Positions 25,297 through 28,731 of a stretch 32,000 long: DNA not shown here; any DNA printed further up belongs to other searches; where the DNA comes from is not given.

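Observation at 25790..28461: SNF2 ATPase fused to ~890 aa of unrecognised 15-residue Cys-anchored repeats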

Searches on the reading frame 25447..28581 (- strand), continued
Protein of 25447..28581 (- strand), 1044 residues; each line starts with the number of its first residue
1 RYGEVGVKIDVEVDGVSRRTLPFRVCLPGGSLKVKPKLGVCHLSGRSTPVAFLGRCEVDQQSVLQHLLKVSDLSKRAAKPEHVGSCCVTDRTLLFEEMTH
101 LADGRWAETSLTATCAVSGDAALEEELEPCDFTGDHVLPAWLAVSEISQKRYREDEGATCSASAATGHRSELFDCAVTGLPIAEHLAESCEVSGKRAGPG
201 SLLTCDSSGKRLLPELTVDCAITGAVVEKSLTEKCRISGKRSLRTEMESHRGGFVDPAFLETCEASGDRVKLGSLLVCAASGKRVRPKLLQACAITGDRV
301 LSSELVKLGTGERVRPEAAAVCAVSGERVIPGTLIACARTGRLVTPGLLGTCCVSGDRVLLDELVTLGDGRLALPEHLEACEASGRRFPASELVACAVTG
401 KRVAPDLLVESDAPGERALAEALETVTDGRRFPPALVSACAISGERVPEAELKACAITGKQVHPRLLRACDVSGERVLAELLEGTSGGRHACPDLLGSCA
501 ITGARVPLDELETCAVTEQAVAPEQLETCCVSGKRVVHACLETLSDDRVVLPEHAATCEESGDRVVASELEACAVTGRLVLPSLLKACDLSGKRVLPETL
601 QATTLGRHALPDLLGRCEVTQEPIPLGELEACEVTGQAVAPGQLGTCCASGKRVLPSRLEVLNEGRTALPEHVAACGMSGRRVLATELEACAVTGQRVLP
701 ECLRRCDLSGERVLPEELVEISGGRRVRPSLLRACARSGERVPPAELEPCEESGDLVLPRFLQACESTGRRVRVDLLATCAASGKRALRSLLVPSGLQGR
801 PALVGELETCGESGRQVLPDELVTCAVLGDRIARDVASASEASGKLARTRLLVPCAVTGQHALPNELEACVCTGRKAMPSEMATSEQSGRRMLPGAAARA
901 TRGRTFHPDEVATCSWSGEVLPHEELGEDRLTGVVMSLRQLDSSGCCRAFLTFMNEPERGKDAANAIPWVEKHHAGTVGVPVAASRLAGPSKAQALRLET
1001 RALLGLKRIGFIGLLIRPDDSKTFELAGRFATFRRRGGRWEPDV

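Call 47: find_encoding_contigs(protein=P0029, flank=8000, max_places=1)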
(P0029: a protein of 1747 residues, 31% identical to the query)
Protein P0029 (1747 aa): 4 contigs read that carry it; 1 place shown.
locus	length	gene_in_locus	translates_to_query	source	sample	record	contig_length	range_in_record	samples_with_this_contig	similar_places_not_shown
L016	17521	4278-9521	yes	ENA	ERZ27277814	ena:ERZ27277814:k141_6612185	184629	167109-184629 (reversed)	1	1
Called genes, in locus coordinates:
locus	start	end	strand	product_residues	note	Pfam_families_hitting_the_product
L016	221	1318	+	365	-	PF09369:MZB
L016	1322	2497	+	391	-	PF13245:AAA_19 (weak), PF09848:SLFN-g3_helicase (weak), PF13401:AAA_22 (weak), PF13361:UvrD_C (faint), PF13538:UvrD_C_2 (faint)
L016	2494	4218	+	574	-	-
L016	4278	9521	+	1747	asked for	PF00176:SNF2-rel_dom, PF00270:DEAD (weak), PF04851:ResIII, PF00271:Helicase_C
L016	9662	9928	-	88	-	-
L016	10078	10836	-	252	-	PF01695:IstB_IS21, PF03969:AFG1_ATPase (weak), PF00308:Bac_DnaA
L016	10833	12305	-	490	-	PF00665:rve (weak)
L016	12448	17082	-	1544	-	PF00270:DEAD, PF04851:ResIII, PF00271:Helicase_C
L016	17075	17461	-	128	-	PF04326:SLFN_AlbA_2 (weak)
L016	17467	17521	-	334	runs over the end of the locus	PF14088:DUF4268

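Call 48: find_encoding_contigs(protein=P0106, flank=8000, max_places=1)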
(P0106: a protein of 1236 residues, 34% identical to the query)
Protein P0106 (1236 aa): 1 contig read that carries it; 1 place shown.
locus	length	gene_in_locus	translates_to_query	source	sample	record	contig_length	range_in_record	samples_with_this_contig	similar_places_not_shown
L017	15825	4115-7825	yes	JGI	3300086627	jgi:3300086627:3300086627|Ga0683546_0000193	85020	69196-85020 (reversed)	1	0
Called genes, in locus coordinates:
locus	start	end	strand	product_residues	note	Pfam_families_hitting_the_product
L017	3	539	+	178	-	?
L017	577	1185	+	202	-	PF03807:F420_oxidored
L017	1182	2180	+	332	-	PF08240:ADH_N, PF00107:ADH_zinc_N, PF13602:ADH_zinc_N_2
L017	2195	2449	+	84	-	-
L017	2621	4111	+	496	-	PF11074:DUF2779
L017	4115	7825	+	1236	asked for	PF00176:SNF2-rel_dom, PF00270:DEAD (weak), PF04851:ResIII, PF00271:Helicase_C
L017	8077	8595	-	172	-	-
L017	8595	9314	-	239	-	-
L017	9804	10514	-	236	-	-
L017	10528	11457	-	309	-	PF01972:SDH_protease, PF25145:NfeD1b_N (weak)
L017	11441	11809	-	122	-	PF20137:BubE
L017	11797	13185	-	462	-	PF00899:ThiF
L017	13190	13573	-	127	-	PF14462:Prok-E2_E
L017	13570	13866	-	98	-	PF14452:Multi_ubiq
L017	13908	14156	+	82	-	PF19807:DUF6290 (weak), PF01402:RHH_1 (weak)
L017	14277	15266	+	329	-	PF14279:HNH_5 (faint)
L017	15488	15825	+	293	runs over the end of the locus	-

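Call 76: find_encoding_contigs(protein=P0084, flank=8000, max_places=1)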
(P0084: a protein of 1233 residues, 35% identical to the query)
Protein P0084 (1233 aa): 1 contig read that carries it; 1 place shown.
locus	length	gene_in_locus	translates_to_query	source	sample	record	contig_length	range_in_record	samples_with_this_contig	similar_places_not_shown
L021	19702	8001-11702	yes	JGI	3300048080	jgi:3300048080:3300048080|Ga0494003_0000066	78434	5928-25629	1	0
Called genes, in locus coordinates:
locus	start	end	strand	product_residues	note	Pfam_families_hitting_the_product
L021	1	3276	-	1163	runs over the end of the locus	PF12773:DZR, PF13248:Zn_ribbon_3 (faint), PF24463:DUF7577 (faint), PF13240:Zn_Ribbon_1 (weak), PF00211:Guanylate_cyc, PF13191:AAA_16, PF13424:TPR_12 (faint)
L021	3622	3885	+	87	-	-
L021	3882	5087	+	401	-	PF02515:CoA_transf_3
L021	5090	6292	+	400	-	PF02515:CoA_transf_3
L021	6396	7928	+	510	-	PF13541:ChlI, PF00493:MCM (faint), PF00158:Sigma54_activat (faint), PF01078:Mg_chelatase, PF05496:RuvB_N (faint), PF07728:AAA_5, PF13335:Mg_chelatase_C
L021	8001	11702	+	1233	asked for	PF00176:SNF2-rel_dom, PF00270:DEAD, PF04851:ResIII, PF00271:Helicase_C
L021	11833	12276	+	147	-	PF13622:4HBT_3 (weak), PF03061:4HBT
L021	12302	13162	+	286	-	PF04545:Sigma70_r4 (weak), PF08281:Sigma70_r4_2 (faint)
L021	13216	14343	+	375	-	-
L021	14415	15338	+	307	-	PF03116:NQR2_RnfD_RnfE (weak)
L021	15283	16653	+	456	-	PF10092:DUF2330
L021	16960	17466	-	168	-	PF08211:dCMP_cyt_deam_2, PF00383:dCMP_cyt_deam_1, PF26947:CDL (weak)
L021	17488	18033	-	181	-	PF18967:PycTM (weak)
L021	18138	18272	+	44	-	-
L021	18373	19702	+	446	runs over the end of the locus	PF02881:SRP54_N, PF01656:CbiA (faint), PF00448:SRP54, PF02978:SRP_SPB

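Call 77: find_encoding_contigs(protein=P0026, flank=8000, max_places=1)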
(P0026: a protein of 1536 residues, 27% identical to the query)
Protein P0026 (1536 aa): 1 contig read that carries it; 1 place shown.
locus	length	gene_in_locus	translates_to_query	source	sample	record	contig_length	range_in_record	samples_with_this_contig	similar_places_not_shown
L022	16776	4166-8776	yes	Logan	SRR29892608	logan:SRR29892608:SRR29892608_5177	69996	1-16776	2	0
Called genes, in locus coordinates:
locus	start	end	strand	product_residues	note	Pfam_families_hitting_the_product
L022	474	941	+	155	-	-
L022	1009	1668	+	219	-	-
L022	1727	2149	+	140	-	-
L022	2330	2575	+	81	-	-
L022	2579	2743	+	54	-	-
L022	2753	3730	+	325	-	-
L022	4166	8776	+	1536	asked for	PF00176:SNF2-rel_dom, PF00270:DEAD, PF04851:ResIII, PF00271:Helicase_C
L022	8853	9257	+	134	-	-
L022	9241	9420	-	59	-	-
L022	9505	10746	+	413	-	-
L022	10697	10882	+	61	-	-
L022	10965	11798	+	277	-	PF04471:Mrr_cat, PF22722:NA-iREase1, PF01396:Zn_ribbon_Top1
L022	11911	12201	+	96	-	PF12728:HTH_17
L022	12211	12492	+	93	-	-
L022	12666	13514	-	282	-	PF02265:S1-P1_nuclease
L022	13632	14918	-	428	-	PF13391:HNH_2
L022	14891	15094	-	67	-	-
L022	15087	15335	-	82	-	-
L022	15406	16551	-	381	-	PF26345:ScoMcrA_N, PF13020:NOV_C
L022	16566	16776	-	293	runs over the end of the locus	-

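Call 78: find_encoding_contigs(protein=P0021, flank=8000, max_places=1)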
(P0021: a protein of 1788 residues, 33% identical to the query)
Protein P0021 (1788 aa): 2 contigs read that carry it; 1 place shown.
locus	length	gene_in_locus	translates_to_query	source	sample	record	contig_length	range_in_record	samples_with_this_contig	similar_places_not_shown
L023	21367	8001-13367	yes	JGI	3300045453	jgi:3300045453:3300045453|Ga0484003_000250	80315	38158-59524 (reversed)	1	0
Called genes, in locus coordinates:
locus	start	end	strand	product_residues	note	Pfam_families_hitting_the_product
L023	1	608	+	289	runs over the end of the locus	PF02548:Pantoate_transf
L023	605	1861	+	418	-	-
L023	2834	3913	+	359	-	PF03480:DctP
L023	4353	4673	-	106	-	-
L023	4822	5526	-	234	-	PF07833:Cu_amine_oxidN1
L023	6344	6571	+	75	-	PF01548:DEDD_Tnp_IS110 (weak)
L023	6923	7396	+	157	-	-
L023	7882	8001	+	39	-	-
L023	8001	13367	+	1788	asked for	PF00176:SNF2-rel_dom, PF00270:DEAD, PF04851:ResIII, PF00271:Helicase_C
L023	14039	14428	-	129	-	-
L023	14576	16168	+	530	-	PF04851:ResIII (weak), PF00271:Helicase_C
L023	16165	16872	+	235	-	-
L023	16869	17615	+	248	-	-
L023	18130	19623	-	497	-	PF07364:DUF1485, PF07171:MlrC_C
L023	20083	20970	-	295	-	PF03602:Cons_hypoth95 (faint), PF01555:N6_N4_Mtase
